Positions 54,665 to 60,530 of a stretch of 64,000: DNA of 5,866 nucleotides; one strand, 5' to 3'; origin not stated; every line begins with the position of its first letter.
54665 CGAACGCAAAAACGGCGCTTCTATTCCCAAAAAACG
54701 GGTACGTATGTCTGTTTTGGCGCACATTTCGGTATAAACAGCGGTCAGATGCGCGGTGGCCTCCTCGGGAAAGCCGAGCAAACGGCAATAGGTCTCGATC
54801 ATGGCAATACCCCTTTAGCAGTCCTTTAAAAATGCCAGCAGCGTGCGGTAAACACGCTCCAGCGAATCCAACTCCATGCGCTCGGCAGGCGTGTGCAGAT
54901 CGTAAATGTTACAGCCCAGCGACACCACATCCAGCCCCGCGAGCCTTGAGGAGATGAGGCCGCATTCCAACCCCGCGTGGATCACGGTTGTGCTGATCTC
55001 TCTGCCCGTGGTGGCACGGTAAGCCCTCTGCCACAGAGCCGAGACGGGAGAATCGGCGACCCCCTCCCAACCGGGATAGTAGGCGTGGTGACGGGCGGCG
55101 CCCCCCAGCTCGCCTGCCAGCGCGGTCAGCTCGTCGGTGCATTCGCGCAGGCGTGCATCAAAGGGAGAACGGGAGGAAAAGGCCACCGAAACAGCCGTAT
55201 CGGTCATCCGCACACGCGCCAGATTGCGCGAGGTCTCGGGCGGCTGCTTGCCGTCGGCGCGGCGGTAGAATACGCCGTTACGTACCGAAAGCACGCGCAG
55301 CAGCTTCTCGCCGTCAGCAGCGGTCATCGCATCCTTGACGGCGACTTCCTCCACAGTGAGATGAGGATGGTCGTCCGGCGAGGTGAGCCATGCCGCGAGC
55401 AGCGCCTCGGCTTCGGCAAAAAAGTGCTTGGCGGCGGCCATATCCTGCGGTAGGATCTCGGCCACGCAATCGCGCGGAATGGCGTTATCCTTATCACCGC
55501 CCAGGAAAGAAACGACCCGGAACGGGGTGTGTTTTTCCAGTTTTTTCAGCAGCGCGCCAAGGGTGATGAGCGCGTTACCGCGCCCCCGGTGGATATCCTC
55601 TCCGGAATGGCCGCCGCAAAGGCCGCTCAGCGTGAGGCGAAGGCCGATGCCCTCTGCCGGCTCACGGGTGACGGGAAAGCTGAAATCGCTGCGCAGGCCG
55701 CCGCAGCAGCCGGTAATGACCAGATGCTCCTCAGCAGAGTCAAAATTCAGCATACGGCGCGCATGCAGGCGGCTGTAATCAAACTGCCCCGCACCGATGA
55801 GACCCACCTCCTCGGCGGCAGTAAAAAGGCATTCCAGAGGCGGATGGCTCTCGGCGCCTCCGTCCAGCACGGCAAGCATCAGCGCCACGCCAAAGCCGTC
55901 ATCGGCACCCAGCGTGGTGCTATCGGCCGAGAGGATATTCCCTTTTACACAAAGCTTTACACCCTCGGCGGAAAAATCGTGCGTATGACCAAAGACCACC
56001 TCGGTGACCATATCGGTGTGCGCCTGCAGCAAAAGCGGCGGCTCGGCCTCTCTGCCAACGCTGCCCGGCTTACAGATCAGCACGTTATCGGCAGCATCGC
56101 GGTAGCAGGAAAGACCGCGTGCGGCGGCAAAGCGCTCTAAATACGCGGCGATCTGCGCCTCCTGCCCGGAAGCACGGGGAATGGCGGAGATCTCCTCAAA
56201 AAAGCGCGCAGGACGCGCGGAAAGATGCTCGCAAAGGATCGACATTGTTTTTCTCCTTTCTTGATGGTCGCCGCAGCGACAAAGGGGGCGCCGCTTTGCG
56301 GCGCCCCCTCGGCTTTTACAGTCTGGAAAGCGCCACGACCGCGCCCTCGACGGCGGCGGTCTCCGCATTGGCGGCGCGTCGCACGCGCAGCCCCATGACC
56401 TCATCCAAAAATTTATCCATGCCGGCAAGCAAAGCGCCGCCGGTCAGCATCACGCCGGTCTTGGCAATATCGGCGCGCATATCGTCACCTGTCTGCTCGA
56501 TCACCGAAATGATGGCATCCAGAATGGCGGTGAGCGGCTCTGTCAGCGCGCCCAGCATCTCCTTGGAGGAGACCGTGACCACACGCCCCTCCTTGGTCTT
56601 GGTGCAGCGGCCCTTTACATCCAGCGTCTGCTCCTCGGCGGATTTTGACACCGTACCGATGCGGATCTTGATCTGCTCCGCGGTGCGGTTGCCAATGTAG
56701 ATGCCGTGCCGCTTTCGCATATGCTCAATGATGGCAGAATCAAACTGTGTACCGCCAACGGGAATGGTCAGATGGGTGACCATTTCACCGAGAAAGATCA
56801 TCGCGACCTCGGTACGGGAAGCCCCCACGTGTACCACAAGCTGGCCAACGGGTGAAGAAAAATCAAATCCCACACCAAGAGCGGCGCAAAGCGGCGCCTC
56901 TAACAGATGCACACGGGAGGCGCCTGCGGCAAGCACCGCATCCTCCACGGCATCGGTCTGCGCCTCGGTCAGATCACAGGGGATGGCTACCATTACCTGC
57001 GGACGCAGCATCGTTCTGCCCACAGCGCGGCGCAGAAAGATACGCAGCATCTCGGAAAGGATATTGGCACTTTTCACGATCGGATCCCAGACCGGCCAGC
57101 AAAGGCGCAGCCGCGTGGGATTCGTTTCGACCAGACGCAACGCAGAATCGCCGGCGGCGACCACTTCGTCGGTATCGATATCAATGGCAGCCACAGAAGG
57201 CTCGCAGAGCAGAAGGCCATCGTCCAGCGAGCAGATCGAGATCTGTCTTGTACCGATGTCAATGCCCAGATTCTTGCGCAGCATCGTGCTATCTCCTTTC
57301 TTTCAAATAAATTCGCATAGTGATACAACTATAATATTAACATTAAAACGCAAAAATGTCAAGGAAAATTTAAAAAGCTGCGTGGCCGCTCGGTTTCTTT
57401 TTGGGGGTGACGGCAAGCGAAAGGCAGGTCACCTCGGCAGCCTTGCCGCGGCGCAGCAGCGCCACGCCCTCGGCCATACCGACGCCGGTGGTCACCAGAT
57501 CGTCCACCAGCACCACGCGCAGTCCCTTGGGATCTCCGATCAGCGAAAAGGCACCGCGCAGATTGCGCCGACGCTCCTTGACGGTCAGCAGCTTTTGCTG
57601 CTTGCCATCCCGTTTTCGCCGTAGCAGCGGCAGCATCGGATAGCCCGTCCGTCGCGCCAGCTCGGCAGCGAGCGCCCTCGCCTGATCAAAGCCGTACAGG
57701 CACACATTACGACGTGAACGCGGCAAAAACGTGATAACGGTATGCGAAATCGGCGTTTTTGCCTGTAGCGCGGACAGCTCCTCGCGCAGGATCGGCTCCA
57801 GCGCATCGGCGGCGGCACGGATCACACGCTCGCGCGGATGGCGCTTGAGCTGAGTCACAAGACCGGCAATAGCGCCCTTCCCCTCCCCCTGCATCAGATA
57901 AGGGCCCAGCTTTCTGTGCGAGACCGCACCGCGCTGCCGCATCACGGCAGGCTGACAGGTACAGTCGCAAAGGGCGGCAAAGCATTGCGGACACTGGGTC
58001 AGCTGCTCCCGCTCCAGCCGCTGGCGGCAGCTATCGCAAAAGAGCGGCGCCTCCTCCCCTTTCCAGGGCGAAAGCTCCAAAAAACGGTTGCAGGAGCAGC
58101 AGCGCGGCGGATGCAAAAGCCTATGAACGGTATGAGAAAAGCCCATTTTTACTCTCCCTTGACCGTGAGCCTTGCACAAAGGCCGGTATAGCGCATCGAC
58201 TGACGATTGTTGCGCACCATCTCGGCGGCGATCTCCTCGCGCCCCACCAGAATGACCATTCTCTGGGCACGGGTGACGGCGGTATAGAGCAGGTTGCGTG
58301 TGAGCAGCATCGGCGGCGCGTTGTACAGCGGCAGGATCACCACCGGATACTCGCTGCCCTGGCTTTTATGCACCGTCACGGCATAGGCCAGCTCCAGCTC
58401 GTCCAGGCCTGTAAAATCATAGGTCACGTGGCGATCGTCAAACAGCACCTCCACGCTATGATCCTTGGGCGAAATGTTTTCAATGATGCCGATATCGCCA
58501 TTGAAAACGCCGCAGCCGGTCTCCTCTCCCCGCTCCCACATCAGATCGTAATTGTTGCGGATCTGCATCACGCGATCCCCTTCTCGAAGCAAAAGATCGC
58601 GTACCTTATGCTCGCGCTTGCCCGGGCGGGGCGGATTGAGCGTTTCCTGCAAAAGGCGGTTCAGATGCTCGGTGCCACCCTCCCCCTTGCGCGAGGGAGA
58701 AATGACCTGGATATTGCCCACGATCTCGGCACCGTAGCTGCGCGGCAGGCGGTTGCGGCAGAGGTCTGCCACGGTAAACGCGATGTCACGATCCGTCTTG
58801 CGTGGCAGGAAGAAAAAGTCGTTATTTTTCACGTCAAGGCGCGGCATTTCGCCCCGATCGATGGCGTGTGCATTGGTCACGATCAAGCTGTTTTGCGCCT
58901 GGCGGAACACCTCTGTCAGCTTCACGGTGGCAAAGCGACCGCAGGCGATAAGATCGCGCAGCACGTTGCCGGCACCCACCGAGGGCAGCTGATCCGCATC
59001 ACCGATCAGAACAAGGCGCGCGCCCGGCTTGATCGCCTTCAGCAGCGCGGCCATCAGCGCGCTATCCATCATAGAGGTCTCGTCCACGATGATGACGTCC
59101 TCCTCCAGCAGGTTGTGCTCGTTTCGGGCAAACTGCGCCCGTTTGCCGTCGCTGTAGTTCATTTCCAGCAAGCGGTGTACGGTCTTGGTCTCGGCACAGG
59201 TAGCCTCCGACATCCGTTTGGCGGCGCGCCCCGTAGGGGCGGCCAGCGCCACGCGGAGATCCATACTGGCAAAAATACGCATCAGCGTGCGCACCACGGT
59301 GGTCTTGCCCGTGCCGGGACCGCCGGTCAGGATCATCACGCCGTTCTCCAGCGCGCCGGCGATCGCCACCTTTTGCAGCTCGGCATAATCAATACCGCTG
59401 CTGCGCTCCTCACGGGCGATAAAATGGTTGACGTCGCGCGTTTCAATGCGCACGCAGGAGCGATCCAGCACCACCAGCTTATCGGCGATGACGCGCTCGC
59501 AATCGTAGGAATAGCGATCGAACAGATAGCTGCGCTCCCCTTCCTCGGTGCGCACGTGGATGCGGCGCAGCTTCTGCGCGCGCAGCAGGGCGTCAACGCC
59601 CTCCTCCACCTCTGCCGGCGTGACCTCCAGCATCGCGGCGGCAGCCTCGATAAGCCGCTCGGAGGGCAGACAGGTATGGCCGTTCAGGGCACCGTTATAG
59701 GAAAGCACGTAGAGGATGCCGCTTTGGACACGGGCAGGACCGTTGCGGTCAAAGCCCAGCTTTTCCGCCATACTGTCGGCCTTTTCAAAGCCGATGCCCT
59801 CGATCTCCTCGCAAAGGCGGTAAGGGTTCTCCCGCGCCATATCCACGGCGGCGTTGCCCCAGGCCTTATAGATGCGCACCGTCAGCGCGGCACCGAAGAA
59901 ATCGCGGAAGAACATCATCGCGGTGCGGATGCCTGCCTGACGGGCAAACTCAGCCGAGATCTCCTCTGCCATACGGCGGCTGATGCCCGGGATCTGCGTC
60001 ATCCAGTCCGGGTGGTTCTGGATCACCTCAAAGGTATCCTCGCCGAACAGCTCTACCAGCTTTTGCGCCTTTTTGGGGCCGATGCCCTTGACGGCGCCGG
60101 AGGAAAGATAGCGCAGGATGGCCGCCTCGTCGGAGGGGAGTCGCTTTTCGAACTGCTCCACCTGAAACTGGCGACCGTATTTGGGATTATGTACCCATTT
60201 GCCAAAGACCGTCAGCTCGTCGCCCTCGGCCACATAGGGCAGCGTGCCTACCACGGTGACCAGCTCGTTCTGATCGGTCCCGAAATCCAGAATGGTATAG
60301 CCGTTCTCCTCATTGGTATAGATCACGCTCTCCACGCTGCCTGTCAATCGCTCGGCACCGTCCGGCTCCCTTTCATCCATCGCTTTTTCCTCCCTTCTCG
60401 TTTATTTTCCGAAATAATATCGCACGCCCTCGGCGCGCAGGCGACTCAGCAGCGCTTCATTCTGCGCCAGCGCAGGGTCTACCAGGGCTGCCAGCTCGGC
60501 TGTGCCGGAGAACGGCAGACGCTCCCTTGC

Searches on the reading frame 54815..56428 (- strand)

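Call 29: search_protein_families(library=pfam, proteins=[window:54815-56428:-], max_evalue=0.001)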
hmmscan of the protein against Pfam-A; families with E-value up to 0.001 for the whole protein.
window:54815-56428:- (537 aa): 4 families
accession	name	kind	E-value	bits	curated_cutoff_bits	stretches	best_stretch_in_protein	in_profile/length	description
PF01546.33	Peptidase_M20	-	4.4e-06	27.2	24.6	1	175-535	34-205/206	Peptidase family M20/M25/M40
PF07687.19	M20_dimer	-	9.4e-06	26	21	1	267-325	3-78/107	Peptidase dimerisation domain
PF04389.22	Peptidase_M28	-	2.2e-05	24.7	21.3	1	129-232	12-95/193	Peptidase family M28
PF05343.19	Peptidase_M42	-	0.00038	20.1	23.2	0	175-217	133-177/292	M42 glutamyl aminopeptidase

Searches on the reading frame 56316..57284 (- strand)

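Call 29: search_protein_families(library=pfam, proteins=[window:56316-57284:-], max_evalue=0.001)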
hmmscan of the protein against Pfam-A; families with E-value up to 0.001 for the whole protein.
window:56316-57284:- (322 aa): 3 families
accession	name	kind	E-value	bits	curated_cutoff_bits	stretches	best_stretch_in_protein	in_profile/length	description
PF06723.19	MreB_Mbl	-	1.2e-82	277.8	27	1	4-320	2-320/327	MreB/Mbl protein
PF14450.12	FtsA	-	4.8e-07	30.6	31.8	1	150-307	2-113/127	Cell division protein FtsA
PF00012.26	HSP70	-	1e-06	27.7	20.6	1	73-273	115-327/599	Hsp70 protein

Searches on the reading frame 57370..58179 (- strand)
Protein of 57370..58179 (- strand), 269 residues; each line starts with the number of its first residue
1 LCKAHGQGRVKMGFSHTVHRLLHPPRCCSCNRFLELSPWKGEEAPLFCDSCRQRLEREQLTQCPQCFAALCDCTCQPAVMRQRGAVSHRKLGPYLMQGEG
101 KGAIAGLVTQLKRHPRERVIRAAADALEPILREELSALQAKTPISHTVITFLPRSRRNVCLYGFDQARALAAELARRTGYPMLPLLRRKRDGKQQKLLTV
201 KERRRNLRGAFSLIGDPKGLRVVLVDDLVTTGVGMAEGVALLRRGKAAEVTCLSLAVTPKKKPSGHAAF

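Call 29: search_protein_families(library=pfam, proteins=[window:57370-58179:-], max_evalue=0.001)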
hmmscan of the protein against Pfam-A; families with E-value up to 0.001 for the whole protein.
window:57370-58179:- (269 aa): 1 family
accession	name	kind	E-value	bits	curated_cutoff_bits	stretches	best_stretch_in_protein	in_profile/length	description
PF00156.33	Pribosyltran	-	1e-08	35.1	26.3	1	168-259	41-127/158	Phosphoribosyl transferase domain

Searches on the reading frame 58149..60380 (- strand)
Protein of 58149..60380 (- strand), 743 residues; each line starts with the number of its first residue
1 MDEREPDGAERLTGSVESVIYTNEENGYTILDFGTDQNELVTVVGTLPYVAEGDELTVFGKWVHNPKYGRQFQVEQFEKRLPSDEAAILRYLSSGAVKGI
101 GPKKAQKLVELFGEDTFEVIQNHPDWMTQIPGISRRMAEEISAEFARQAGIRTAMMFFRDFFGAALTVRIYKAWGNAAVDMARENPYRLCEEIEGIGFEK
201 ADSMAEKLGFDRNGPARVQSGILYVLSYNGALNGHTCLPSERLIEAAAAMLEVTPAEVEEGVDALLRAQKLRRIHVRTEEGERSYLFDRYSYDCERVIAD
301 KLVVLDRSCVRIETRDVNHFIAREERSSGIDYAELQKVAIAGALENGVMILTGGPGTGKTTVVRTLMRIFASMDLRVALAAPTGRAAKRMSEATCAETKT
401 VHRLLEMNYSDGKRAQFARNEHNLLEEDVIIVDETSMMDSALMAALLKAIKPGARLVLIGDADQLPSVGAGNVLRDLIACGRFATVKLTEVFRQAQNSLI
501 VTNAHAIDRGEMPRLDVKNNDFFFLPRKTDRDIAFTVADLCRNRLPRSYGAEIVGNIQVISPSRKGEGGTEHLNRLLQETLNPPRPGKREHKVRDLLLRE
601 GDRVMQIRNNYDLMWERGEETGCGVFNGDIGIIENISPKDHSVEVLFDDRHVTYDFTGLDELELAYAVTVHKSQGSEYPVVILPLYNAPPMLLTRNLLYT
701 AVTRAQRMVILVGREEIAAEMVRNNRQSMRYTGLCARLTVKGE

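Call 29: search_protein_families(library=pfam, proteins=[window:58149-60380:-], max_evalue=0.001)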
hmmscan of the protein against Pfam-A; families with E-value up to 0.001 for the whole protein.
window:58149-60380:- (743 aa): 16 families
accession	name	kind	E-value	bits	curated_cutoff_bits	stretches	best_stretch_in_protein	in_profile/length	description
PF13604.12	AAA_30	-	9.6e-43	146.6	27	1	333-514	3-176/191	AAA domain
PF13245.12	AAA_19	-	1.2e-42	145.6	25.1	1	336-469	1-133/134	AAA domain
PF14490.11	HHH_RecD2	-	1.6e-33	114.9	27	1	148-237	2-92/92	ATP-dependent RecD2 DNA helicase HHH domain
PF23139.1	OB_YrrC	-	2.4e-26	91.9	27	1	10-82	2-76/76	ATP-dependent DNA helicase YrrC, OB-fold domain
PF18335.7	SH3_13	-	9.8e-23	80.2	41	1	573-647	1-65/65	ATP-dependent RecD-like DNA helicase SH3 domain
PF13538.12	UvrD_C_2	-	8.7e-19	67.6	27.4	1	664-712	1-52/52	UvrD-like helicase C-terminal domain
PF01443.25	Viral_helicase1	-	1.2e-12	48.6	21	2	350-478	2-111/228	Viral superfamily 1 RNA helicase core domain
PF13086.12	AAA_11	-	4e-09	37.1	27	0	426-468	213-253/257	AAA domain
PF05970.20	PIF1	-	2.9e-07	30.8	25.9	1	345-505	21-200/223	PIF1-like helicase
PF13401.12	AAA_22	-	2.1e-06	28.5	27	1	346-481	5-108/130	AAA domain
PF14520.12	HHH_5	-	3.1e-06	28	27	1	97-145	7-55/57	Helix-hairpin-helix domain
PF13191.12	AAA_16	-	1e-05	26.6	32.6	1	339-477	20-155/167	AAA ATPase domain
PF05127.21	NAT10_TcmA_helicase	-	2.1e-05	24.9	22.7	1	350-449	1-112/176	RNA cytidine acetyltransferase NAT10/TcmA, helicase domain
PF00633.29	HHH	-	0.00017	21.7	24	0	96-109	15-28/30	Helix-hairpin-helix motif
PF13521.12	AAA_28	-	0.0002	22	27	1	349-443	2-90/164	AAA domain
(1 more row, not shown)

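Call 77: find_encoding_contigs(protein=window:58149-60380:-, flank=10000, max_places=1)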
Protein window:58149-60380:- (743 aa): 16 contigs read that carry it; 1 place shown.
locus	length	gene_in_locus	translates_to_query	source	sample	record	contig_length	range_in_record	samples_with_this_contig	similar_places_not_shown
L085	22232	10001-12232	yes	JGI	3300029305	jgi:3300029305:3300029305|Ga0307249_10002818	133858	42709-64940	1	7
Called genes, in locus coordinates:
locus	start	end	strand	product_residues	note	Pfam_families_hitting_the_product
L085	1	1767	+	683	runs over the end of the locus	PF00009:GTP_EFTU, PF03144:GTP_EFTU_D2 (faint), PF22042:EF-G_D2, PF14492:EFG_III, PF03764:EFG_IV, PF00679:EFG_C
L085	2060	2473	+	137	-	PF00164:Ribosom_S12_S23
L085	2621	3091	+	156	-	PF00177:Ribosomal_S7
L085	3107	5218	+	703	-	PF00009:GTP_EFTU, PF22042:EF-G_D2, PF03144:GTP_EFTU_D2, PF14492:EFG_III, PF16658:RF3_C (weak), PF03764:EFG_IV, PF00679:EFG_C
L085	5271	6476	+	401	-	PF00009:GTP_EFTU, PF03144:GTP_EFTU_D2, PF03143:GTP_EFTU_D3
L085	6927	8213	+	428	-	PF12822:ECF_trnsprt, PF06695:Sm_multidrug_ex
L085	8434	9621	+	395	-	PF00438:S-AdoMet_synt_N, PF02772:S-AdoMet_synt_M, PF02773:S-AdoMet_synt_C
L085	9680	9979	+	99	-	-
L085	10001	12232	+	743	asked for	PF23139:OB_YrrC, PF14490:HHH_RecD2, PF01443:Viral_helicase1 (weak), PF05970:PIF1 (weak), PF13245:AAA_19, PF13604:AAA_30, PF18335:SH3_13, PF13538:UvrD_C_2, +4 more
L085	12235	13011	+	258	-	PF00156:Pribosyltran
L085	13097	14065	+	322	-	PF06723:MreB_Mbl, PF00012:HSP70 (weak), PF14450:FtsA (weak)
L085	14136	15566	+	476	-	PF04389:Peptidase_M28 (faint), PF01546:Peptidase_M20 (weak), PF07687:M20_dimer (weak)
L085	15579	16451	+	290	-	PF18082:NAT_N, PF18164:GNAT_C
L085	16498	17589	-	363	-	-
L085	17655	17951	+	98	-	PF07873:YabP (faint)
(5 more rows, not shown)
